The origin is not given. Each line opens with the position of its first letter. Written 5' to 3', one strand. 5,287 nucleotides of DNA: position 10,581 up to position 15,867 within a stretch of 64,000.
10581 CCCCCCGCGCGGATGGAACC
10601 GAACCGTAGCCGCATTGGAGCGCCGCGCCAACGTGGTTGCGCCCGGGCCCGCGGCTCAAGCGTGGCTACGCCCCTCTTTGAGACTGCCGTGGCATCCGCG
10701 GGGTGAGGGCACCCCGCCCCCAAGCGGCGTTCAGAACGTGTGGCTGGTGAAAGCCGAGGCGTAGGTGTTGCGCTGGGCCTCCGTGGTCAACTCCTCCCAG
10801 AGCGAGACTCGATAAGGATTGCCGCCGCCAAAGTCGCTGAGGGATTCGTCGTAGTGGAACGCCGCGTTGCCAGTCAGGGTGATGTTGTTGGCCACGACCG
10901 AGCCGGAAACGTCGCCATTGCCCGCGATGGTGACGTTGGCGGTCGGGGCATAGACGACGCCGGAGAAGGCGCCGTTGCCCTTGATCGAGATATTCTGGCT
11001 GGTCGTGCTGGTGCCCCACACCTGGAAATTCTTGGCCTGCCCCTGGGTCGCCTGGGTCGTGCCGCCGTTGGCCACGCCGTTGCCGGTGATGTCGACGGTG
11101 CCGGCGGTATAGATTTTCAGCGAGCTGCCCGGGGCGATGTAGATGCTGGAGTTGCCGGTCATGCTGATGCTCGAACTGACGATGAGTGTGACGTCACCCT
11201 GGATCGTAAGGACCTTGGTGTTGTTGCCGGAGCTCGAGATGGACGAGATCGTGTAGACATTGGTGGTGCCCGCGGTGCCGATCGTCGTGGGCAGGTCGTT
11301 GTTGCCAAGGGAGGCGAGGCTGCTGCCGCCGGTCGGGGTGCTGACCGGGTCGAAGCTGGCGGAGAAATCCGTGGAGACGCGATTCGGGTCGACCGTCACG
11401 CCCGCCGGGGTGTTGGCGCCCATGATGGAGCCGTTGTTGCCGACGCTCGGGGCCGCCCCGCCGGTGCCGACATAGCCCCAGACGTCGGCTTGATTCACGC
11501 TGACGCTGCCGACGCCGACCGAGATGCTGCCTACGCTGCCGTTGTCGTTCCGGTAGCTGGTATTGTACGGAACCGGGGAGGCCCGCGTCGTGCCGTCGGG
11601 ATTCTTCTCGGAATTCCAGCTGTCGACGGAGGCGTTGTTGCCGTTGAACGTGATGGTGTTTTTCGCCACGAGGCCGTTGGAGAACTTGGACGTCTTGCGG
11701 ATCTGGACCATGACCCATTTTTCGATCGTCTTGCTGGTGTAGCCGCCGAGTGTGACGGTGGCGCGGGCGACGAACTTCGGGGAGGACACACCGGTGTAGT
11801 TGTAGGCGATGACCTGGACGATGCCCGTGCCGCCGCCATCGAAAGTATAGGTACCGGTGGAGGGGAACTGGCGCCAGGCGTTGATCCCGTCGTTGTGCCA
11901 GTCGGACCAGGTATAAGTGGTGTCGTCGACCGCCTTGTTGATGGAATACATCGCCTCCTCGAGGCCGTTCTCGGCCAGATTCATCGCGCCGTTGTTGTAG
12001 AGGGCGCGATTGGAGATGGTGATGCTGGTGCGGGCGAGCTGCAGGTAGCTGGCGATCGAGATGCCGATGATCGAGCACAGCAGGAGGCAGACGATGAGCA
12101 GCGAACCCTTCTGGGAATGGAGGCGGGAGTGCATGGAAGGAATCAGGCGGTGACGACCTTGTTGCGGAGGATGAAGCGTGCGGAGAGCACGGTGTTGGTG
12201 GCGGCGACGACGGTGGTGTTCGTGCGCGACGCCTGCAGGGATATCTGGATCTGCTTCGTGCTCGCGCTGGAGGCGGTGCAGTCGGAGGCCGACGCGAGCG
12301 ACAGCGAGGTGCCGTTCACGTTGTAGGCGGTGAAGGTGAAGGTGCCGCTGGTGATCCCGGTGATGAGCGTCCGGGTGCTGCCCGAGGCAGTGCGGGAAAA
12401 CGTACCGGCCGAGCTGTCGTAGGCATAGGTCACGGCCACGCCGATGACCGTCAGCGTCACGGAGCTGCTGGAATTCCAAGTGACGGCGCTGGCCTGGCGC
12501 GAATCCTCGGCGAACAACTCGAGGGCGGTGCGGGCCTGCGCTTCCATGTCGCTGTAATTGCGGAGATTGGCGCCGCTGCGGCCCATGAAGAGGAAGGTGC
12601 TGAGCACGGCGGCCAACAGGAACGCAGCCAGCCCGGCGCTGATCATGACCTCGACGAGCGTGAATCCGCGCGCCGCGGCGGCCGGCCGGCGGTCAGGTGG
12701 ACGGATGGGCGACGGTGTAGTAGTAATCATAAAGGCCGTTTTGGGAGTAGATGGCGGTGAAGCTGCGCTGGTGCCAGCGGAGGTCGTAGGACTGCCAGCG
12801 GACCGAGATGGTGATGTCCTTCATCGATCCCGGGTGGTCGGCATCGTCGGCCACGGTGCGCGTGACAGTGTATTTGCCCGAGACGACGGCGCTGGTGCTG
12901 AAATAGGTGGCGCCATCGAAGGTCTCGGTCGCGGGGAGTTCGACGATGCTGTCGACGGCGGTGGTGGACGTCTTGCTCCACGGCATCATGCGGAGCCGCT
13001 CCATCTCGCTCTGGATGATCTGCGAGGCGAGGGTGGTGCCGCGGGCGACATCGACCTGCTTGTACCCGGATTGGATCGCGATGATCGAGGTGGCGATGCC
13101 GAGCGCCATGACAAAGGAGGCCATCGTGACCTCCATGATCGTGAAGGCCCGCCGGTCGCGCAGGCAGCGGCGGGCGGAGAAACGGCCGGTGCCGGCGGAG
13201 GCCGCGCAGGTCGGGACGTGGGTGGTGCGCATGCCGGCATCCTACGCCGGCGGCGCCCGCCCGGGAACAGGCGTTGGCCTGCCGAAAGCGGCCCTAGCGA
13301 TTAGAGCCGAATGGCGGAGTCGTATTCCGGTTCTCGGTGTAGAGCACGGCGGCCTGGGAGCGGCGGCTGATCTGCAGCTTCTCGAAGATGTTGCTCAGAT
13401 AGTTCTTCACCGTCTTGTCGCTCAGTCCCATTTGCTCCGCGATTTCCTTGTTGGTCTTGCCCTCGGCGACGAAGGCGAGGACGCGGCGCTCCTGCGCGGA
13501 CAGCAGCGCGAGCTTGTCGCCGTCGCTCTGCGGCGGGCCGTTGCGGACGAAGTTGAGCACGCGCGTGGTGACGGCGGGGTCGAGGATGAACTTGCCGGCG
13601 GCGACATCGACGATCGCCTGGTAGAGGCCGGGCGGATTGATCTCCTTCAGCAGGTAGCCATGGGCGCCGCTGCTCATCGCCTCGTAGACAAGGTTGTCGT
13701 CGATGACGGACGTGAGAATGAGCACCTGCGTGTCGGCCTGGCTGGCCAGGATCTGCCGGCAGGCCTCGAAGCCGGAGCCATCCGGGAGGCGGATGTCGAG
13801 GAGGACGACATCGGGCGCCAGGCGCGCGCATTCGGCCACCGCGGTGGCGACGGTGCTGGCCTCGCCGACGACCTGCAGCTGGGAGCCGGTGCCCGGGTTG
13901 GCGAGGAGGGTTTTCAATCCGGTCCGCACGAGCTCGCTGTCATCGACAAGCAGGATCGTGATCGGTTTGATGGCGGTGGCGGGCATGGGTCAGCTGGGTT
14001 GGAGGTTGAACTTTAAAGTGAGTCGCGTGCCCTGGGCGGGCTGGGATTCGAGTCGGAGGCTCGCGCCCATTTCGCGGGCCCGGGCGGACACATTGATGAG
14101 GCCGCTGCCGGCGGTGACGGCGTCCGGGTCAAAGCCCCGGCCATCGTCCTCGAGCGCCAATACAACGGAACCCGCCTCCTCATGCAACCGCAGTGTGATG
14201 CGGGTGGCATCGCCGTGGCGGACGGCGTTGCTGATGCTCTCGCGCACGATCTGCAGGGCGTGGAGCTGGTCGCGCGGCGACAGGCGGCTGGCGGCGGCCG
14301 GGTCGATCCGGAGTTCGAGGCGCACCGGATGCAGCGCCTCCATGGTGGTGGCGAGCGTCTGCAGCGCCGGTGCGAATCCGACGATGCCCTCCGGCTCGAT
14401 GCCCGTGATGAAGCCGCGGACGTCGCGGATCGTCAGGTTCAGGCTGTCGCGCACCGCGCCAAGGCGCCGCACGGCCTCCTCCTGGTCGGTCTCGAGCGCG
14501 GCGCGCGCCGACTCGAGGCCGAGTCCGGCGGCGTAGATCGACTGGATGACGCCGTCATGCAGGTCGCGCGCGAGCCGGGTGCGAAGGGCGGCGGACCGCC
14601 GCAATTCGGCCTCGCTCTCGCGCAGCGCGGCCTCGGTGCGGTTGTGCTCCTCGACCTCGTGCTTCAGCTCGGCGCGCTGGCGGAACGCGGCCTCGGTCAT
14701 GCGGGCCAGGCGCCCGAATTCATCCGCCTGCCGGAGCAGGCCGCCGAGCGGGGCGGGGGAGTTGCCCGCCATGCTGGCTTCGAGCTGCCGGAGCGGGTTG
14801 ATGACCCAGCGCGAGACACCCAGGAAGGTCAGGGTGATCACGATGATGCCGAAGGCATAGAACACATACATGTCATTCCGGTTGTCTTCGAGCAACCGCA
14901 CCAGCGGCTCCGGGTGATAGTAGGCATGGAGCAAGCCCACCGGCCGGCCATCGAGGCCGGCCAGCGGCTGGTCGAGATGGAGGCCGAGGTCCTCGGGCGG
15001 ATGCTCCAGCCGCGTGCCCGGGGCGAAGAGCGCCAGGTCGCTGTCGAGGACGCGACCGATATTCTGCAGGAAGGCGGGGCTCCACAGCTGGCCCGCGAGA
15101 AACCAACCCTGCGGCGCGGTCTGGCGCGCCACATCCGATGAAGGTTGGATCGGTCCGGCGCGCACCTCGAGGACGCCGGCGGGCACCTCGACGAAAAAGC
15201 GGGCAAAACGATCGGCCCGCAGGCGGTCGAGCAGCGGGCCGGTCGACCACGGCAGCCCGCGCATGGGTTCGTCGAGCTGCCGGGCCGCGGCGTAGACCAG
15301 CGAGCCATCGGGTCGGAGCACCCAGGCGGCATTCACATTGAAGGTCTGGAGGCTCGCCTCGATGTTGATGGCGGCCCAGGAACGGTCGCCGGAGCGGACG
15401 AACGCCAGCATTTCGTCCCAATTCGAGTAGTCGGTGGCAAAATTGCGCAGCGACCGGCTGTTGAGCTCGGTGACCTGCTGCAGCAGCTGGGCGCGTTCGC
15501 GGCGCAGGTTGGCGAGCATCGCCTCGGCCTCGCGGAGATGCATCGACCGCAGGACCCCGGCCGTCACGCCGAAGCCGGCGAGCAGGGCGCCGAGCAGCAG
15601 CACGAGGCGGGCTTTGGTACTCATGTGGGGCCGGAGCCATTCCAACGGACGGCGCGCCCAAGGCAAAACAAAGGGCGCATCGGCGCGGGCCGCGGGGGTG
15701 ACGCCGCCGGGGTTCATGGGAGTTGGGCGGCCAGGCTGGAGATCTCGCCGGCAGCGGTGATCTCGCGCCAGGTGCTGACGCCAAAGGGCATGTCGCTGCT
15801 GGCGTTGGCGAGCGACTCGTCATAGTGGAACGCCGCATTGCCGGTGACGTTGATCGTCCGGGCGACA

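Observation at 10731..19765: Two tandem sensor-kinase plus GspI/J/K-like pseudopilin cassettes with no pilus or secretion machinery nearby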

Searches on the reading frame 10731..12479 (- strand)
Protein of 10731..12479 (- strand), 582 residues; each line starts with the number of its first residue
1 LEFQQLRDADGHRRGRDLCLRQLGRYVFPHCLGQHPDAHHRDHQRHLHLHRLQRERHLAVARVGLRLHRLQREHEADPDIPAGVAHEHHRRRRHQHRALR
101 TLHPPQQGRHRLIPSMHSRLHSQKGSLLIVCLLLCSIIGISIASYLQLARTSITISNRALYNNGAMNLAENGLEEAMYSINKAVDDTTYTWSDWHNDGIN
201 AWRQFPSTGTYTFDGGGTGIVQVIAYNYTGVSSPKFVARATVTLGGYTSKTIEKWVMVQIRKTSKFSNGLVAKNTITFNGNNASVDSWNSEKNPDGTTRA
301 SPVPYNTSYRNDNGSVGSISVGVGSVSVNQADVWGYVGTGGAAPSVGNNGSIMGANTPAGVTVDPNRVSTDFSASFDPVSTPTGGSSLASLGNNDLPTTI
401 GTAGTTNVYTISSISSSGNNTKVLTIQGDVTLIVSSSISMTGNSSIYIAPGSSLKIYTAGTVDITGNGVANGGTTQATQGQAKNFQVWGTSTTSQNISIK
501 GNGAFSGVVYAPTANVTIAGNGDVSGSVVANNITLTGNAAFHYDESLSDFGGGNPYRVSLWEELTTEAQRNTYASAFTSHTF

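Call 3: search_protein_families(library=ncbifam, proteins=[window:10731-12479:-], max_evalue=0.01)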
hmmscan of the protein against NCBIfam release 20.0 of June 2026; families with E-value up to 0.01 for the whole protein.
window:10731-12479:- (582 aa): 0 families

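Call 4: search_protein_families(library=pfam, proteins=[window:10731-12479:-], max_evalue=0.01)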
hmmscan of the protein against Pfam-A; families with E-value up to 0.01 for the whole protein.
window:10731-12479:- (582 aa): 2 families
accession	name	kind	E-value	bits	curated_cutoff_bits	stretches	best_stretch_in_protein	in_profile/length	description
PF23981.1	DUF7305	-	8.7e-25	88.1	27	1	402-549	40-184/185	Domain of unknown function (DUF7305)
PF04519.19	Bactofilin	-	0.0049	17.5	27.9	1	483-538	5-57/98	Polymer-forming cytoskeletal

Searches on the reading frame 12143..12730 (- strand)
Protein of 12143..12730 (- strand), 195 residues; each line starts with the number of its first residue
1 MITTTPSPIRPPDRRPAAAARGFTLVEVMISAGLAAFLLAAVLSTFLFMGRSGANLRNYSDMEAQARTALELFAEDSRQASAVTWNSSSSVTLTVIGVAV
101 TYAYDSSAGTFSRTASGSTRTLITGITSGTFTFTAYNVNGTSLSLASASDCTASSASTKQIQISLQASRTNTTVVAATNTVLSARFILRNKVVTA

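Call 3: search_protein_families(library=ncbifam, proteins=[window:12143-12730:-], max_evalue=0.01)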
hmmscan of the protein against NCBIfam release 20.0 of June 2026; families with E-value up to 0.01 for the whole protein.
window:12143-12730:- (195 aa): 1 family
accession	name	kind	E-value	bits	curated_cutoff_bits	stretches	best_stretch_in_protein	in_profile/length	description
TIGR02532.1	IV_pilin_GFxxxE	domain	0.0017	18.1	16.3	1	21-43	2-24/24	prepilin-type N-terminal cleavage/methylation domain-containing protein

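Call 4: search_protein_families(library=pfam, proteins=[window:12143-12730:-], max_evalue=0.01)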
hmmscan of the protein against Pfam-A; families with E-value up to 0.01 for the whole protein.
window:12143-12730:- (195 aa): 1 family
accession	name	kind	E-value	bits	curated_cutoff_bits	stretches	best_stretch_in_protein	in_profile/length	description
PF07963.17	N_methyl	-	0.00015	21.6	21.2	1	20-43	4-27/27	Prokaryotic N-terminal methylation motif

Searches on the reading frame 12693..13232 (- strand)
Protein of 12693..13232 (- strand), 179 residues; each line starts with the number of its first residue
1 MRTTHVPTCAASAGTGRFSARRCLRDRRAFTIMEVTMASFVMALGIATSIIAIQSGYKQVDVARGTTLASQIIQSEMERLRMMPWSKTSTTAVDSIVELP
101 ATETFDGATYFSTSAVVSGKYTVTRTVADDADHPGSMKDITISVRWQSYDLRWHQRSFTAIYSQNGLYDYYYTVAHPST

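Call 3: search_protein_families(library=ncbifam, proteins=[window:12693-13232:-], max_evalue=0.01)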
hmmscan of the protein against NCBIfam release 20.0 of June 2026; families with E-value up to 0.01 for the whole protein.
window:12693-13232:- (179 aa): 2 families
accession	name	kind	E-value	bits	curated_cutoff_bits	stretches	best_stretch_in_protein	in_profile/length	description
TIGR01707.1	gspI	equivalog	0.0089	16.5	44.35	0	30-90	2-64/101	type II secretion system minor pseudopilin GspI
TIGR02523.1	type_IV_pilV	equivalog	0.0093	16.4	52.2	1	30-91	4-65/139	type IV pilus modification protein PilV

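Call 4: search_protein_families(library=pfam, proteins=[window:12693-13232:-], max_evalue=0.01)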
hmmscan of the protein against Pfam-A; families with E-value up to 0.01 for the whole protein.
window:12693-13232:- (179 aa): 0 families

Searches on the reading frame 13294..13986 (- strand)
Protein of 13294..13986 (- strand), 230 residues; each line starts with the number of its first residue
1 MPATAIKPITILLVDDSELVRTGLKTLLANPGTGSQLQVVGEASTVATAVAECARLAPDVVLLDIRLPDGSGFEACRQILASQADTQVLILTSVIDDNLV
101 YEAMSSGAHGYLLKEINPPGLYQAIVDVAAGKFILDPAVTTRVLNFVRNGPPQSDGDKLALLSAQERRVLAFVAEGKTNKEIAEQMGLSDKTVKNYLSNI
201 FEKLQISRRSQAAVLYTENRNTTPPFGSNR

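Call 3: search_protein_families(library=ncbifam, proteins=[window:13294-13986:-], max_evalue=0.01)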
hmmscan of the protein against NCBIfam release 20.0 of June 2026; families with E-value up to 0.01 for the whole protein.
window:13294-13986:- (230 aa): 109 families (the best 25 are shown)
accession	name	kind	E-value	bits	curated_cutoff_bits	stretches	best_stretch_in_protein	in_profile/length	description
NF047785.1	respo_reg_MadR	equivalog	3.2e-44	150.8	300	1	9-213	1-200/209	MadR family response regulator transcription factor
NF007935.0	PRK10651.1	equivalog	2.9e-42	144.3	250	1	7-220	5-214/216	two-component system response regulator NarL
NF007018.1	PRK09483.1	equivalog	1.2e-36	126.4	280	1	9-208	2-195/217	UvrY/SirA/GacA family response regulator transcription factor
NF011896.0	PRK15369.1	equivalog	1.4e-34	119.6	242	1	8-208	3-196/211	two component system response regulator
NF052445.1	RespRegMctR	equivalog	1.1e-33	116.4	300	1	8-209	1-192/205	two-component system response regulator MctR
NF007708.0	PRK10403.1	equivalog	1.8e-32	112.5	343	1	6-221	4-213/215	nitrate/nitrite response regulator protein NarP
NF007403.0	PRK09935.1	equivalog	2.4e-25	89.4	271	1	6-206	1-194/210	fimbria biosynthesis transcriptional regulator FimZ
NF007685.0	PRK10360.1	equivalog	1.6e-23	83.6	258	1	9-209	2-185/196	response regulator transcription factor UhpA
NF041830.1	RR_TF_ErdR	exception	2.7e-22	79.6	390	1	10-217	3-206/213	response regulator transcription factor ErdR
NF007419.0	PRK09958.1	equivalog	1.1e-20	74.1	251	1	11-207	3-189/204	acid-sensing system DNA-binding response regulator EvgA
NF006900.1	PRK09390.1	equivalog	2.3e-20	73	255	1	10-208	6-189/203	response regulator FixJ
NF041367.1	CheY_Halo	equivalog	6e-19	68.5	200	1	11-128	1-113/114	chemotaxis protein CheY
NF001965.0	PRK00742.1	subfamily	7e-17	61.6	293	1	8-115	3-108/357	chemotaxis-specific protein-glutamate methyltransferase CheB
NF009206.0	PRK12555.1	subfamily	2.1e-16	59.8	342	1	9-109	1-99/340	chemotaxis-specific protein-glutamate methyltransferase CheB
TIGR03020.2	EpsA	equivalog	6.1e-15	55.5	170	1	151-213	180-242/247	XrtB/PEP-CTERM-associated transcriptional regulator EpsA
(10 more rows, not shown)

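Call 4: search_protein_families(library=pfam, proteins=[window:13294-13986:-], max_evalue=0.01)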
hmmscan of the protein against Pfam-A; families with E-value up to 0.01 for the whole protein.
window:13294-13986:- (230 aa): 12 families
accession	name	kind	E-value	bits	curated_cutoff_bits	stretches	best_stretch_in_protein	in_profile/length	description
PF00072.30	Response_reg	-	1.7e-23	83.3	30.2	1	11-125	1-110/111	Response regulator receiver domain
PF00196.25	GerE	-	7.3e-20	70.8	23.5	1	161-215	2-56/57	Bacterial regulatory proteins, luxR family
PF08281.18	Sigma70_r4_2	-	4e-10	39.6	25.7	1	159-204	8-54/54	Sigma-70, region 4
PF04545.22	Sigma70_r4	-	5.9e-06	26.2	24.1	1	159-205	2-49/50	Sigma-70, region 4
PF13384.12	HTH_23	-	8.9e-05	22.6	24.6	1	167-198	8-39/50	Homeodomain-like domain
PF14493.12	HTH_40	-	0.00047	20.8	27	1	170-205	6-41/89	Helix-turn-helix domain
PF13518.12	HTH_28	-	0.0012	19.3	25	1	168-197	4-33/52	Helix-turn-helix domain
PF04967.18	HTH_10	-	0.0019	18.4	23.1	1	178-204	25-51/53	HTH DNA binding domain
PF08280.17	HTH_Mga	-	0.002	18.5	23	1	180-200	23-43/59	M protein trans-acting positive regulator (MGA) HTH domain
PF13542.12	HTH_Tnp_ISL3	-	0.0028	17.5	27.4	1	176-197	27-47/51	Helix-turn-helix domain of transposase family ISL3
PF13412.12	HTH_24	-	0.0029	17.6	21.9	1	176-198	17-39/48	Winged helix-turn-helix DNA-binding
PF07638.17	Sigma70_ECF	-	0.0078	16.6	21.1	0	163-205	137-180/185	ECF sigma factor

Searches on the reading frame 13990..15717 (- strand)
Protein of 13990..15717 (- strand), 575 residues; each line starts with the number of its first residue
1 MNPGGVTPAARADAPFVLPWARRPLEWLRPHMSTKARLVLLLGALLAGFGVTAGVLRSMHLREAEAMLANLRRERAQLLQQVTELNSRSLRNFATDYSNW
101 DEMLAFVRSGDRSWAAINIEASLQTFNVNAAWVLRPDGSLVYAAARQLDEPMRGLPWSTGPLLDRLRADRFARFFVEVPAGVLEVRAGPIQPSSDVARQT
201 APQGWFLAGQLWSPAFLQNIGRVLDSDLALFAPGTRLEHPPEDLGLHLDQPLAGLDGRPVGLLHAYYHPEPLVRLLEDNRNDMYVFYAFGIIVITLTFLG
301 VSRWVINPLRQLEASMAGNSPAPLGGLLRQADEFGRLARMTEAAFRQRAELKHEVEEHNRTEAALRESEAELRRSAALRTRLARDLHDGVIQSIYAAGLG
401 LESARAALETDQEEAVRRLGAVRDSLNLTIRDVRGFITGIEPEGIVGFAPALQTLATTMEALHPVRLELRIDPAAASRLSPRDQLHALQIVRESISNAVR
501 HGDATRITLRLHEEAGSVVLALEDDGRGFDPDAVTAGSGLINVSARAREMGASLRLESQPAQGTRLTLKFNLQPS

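Call 3: search_protein_families(library=ncbifam, proteins=[window:13990-15717:-], max_evalue=0.01)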
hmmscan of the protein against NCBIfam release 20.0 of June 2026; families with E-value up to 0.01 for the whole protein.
window:13990-15717:- (575 aa): 16 families
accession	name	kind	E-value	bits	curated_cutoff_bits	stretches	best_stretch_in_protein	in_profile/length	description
NF052443.1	SensHisKinMctS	equivalog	6.2e-24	84.1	700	1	379-569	251-445/457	two-component system sensor histidine kinase MctS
NF008184.0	PRK10935.1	equivalog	3e-19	69.1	553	1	379-572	364-559/565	nitrate/nitrite two-component system sensor histidine kinase NarQ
NF052531.1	Strep_LiaS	equivalog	7.1e-19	68.2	450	1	378-570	132-325/328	envelope stress sensor histidine kinase LiaS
NF008649.0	PRK11644.1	equivalog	3.8e-18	65.5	408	1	351-569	282-493/499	signal transduction histidine-protein kinase/phosphatase UhpB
NF047786.1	his_kin_MadS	equivalog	8.1e-18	64.7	500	1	335-567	188-430/434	MadS family sensor histidine kinase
NF007896.0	PRK10600.1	equivalog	2e-17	63.1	578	1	379-571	391-584/598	nitrate/nitrite two-component system sensor histidine kinase NarX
NF047322.1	HK_morpho_MacS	equivalog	3.5e-09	36.3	300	1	360-569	165-365/367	MacS family sensor histidine kinase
NF047794.1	HisKinPtgB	equivalog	1e-05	24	1000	1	331-529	388-599/656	two-component system sensor histidine kinase PgtB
NF041045.1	RsbA_anti_sig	subfamily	1.6e-05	24.3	210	1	453-531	184-258/303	anti-sigma factor RsbA family regulatory protein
NF051872.1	HisKinPhyk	equivalog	1.6e-05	23.7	750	1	478-570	446-536/537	sensor histidine kinase PhyK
NF041831.1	NO_HK_NahK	exception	5.1e-05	21.4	1500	1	349-531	464-651/854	hybrid sensor histidine kinase/response regulator NahK/ErcS'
TIGR02966.1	phoR_proteo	equivalog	0.00012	21.2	334.2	1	450-534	193-278/333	phosphate regulon sensor histidine kinase PhoR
NF040691.1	MtrAB_MtrB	equivalog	0.00037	19.6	450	1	483-534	384-435/507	MtrAB system histidine kinase MtrB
NF008025.0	PRK10755.1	equivalog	0.0031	16.2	314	0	490-534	257-302/362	two-component system sensor histidine kinase PmrB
NF008543.0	PRK11466.1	equivalog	0.0061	14.4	982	1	463-563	539-639/914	TMAO reductase system sensor histidine kinase/response regulator TorS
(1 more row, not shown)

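Call 4: search_protein_families(library=pfam, proteins=[window:13990-15717:-], max_evalue=0.01)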
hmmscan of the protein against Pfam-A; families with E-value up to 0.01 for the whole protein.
window:13990-15717:- (575 aa): 4 families
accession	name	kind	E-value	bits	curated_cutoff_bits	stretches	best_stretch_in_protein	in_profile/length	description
PF05228.19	CHASE4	-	1.8e-18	67.5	26.2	1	88-229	7-138/140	CHASE4 domain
PF02518.31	HATPase_c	-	2.1e-13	51.1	26.4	1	483-573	2-110/111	Histidine kinase-, DNA gyrase B-, and HSP90-like ATPase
PF07730.19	HisKA_3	-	9.4e-13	48.9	24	1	379-443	2-66/68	Histidine kinase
PF13581.12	HATPase_c_2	-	7.4e-06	26.4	27.4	1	459-534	5-84/127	Histidine kinase-like ATPase domain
